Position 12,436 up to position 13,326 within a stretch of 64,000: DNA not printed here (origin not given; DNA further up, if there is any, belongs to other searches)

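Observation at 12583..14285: TatD hydrolase fused to a radical SAM domain and translationally coupled to a one-domain O6-alkylguanine alkyltransferase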

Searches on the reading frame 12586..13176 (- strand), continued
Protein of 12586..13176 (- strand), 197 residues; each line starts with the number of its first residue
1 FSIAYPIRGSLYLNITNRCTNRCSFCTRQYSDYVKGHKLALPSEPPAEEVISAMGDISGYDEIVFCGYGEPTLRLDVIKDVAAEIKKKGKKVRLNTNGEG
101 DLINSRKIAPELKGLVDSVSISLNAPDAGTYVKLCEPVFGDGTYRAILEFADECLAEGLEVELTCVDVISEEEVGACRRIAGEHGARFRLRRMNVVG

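Call 45: find_encoding_contigs(protein=P0386, flank=5000, max_places=1)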
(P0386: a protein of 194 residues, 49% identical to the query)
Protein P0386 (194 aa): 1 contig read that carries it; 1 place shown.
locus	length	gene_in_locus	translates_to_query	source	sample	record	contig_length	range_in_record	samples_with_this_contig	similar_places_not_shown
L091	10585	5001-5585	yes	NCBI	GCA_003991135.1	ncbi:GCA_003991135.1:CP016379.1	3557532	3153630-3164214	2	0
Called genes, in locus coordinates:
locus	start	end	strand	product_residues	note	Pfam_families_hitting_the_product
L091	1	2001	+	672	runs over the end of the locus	-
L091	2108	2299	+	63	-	-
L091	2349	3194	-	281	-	PF00892:EamA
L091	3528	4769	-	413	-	PF00704:Glyco_hydro_18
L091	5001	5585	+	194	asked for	PF04055:Radical_SAM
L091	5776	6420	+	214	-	PF00923:TAL_FSA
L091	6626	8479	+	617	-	PF13620:CarboxypepD_reg (faint), PF13715:CarbopepD_reg_2 (weak), PF00082:Peptidase_S8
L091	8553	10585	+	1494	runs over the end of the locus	PF05547:Peptidase_M6, PF13860:FlgD_ig, PF13585:CHU_C (weak)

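Call 46: find_encoding_contigs(protein=P0356, flank=5000, max_places=2)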
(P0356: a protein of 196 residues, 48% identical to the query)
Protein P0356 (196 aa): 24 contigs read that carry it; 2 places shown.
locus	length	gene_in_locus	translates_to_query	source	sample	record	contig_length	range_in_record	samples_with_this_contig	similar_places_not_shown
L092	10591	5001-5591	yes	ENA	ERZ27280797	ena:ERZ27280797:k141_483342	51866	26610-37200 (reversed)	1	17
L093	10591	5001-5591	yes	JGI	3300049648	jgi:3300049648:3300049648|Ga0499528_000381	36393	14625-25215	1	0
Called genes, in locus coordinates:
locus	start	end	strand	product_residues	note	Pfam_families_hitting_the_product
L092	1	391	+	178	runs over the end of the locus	PF07670:Gate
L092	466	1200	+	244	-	PF04029:2-ph_phosp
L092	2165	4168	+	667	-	PF00133:tRNA-synt_1, PF01406:tRNA-synt_1e (weak), PF09334:tRNA-synt_1g, PF00133:tRNA-synt_1, PF09334:tRNA-synt_1g, PF00133:tRNA-synt_1, PF19303:Anticodon_3, PF01588:tRNA_bind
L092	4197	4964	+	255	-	PF01026:TatD_DNase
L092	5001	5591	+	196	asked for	PF04055:Radical_SAM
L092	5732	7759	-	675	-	PF05223:MecA_N, PF03717:PBP_dimer, PF00905:Transpeptidase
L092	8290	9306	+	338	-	PF03990:DUF348, PF07501:G5, PF06725:3D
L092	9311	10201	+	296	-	PF00398:RrnaAD, PF13649:Methyltransf_25 (weak)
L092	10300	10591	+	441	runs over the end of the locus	-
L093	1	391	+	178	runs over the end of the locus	PF07670:Gate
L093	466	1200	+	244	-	PF04029:2-ph_phosp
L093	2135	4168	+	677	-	PF00133:tRNA-synt_1, PF01406:tRNA-synt_1e (weak), PF09334:tRNA-synt_1g, PF00133:tRNA-synt_1, PF19303:Anticodon_3, PF01588:tRNA_bind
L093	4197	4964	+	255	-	PF01026:TatD_DNase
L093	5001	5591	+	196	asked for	PF04055:Radical_SAM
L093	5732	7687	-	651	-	PF05223:MecA_N, PF03717:PBP_dimer, PF00905:Transpeptidase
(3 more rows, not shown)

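Call 59: predict_structure(alignment_id=A3)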
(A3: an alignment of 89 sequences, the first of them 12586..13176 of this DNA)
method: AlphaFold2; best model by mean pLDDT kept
length: 197 residues; sequences in the alignment: 89
mean_pLDDT: 95.9   pTM: 0.91
mean pLDDT of the five models: 95.9, 96.0, 95.6, 95.3, 94.7
residues with pLDDT >= 90: 181; 70-90: 12; 50-70: 2; < 50: 2
segments of 3 or more residues with pLDDT < 50: none
pLDDT, mean of each block of 10 residues (from residue 1): 94 98 93 90 98 97 96 99 98 98 98 99 98 97 98 99 96 98 98 68
secondary structure, 60 per line:
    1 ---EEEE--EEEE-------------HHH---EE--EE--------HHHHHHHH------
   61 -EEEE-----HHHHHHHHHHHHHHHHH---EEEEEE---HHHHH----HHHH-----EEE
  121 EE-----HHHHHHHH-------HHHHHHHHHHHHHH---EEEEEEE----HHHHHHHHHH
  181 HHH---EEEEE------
elements in order: E4-7 E10-13 H47-54 E62-65 H71-87 E91-96 H100-104 H109-112 E118-122 H128-135 H143-156 E160-166 H171-183 E187-191

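Call 62: fold_search(model_id=the predicted structure, library=pdb)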
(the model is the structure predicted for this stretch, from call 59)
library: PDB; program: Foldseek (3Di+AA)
matches with E <= 10: 1787; with E <= 0.001: 88
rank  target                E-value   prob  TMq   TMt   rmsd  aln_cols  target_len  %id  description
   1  7vob                  2.8e-08  1.00  0.65  0.41   5.4       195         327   17  The crystal structure of a Radical SAM Enzyme BlsE involved in the Biosynthesis of Blasticidin S (released 2022-05-04)
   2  6efn                  5.7e-08  1.00  0.68  0.37   4.2       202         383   23  Structure of a RiPP maturase, SkfB (released 2018-10-24)
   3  7bi7_B                1.4e-07  1.00  0.75  0.56   3.4       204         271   20  An Unexpected P-Cluster like Intermediate En Route to the Nitrogenase FeMo-co (released 2021-03-10)
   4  3c8f                  1.4e-07  1.00  0.71  0.58   4.1       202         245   17  4Fe-4S-Pyruvate formate-lyase Activating Enzyme with partially disordered AdoMet (released 2008-10-28)
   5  2yx0                  1.6e-07  1.00  0.63  0.40   6.4       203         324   20  Crystal structure of P. horikoshii TYW1 (released 2007-10-30)
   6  9dfu                  1.9e-07  1.00  0.70  0.51   4.1       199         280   15  X-ray crystal structure of the second Viperin-like enzyme from T. virens variant F40H with bound CTP and SAM (released 2025-02-19)
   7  3cb8_A                2.1e-07  1.00  0.68  0.56   4.6       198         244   20  4Fe-4S-Pyruvate formate-lyase activating enzyme in complex with AdoMet and a peptide substrate (released 2008-10-28)
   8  5v1q_A                3.1e-07  1.00  0.71  0.35   3.0       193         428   19  Crystal structure of Streptococcus suis SuiB (released 2017-08-30)
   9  5v1t_A                3.1e-07  1.00  0.70  0.33   3.8       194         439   17  Crystal structure of Streptococcus suis SuiB bound to precursor peptide SuiA (released 2017-08-30)
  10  5vsl_A                4.5e-07  1.00  0.71  0.55   3.5       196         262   17  Crystal structure of viperin with bound [4Fe-4S] cluster and S-adenosylhomocysteine (SAH) (released 2017-06-14)
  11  9dfw_B                4.5e-07  1.00  0.67  0.47   3.6       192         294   16  X-ray crystal structure of an engineered Viperin-like enzyme from T. virens with bound CTP and SAM (released 2025-02-12)
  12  7bi7_A                4.8e-07  1.00  0.73  0.53   3.7       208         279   20  An Unexpected P-Cluster like Intermediate En Route to the Nitrogenase FeMo-co (released 2021-03-10)
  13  7jmb_A                5.8e-07  1.00  0.76  0.59   3.6       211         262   20  Crystal structure of Nitrogenase iron-molybdenum cofactor biosynthesis enzyme NifB from Methanothermobacter thermautot (released 2020-10-28)
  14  8fo0                  5.8e-07  1.00  0.69  0.56   4.5       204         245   19  The structure of a crystallizable variant of E. coli pyruvate formate-lyase activating enzyme bound to a partially cleav (released 2023-05-24)
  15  5v1s_B                6.1e-07  1.00  0.65  0.32   3.7       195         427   16  Crystal structure of Streptococcus suis SuiB bound to S-adenosylmethionine (released 2017-08-30)
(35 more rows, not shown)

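Call 71: search_solved_structures(query=A3, max_evalue=0.01)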
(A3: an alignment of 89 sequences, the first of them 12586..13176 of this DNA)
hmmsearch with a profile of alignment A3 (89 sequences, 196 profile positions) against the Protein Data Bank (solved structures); distinct sequences matched with E-value up to 0.01: 7.
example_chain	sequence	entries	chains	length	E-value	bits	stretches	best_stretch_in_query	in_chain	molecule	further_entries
4pl1_B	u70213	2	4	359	0.00016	24.5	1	20-182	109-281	Dual-specificity RNA methyltransferase RlmN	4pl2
3rf9_A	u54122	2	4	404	0.00021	24.1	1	20-182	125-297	Ribosomal RNA large subunit methyltransferase N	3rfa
5hr6_A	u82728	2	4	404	0.00021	24.1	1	20-182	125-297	RlmN methylase | Dual-specificity RNA methyltransferase RlmN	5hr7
5wgg_A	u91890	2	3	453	0.00065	22.4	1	9-128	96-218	Radical SAM domain protein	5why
1tv7_A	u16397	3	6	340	0.0019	20.9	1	11-167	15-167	Molybdenum cofactor biosynthesis protein A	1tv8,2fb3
2fb2_A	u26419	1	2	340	0.0021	20.8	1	11-167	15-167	Molybdenum cofactor biosynthesis protein A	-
6y1x_A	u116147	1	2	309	0.0077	18.9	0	12-128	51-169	Radical SAM domain protein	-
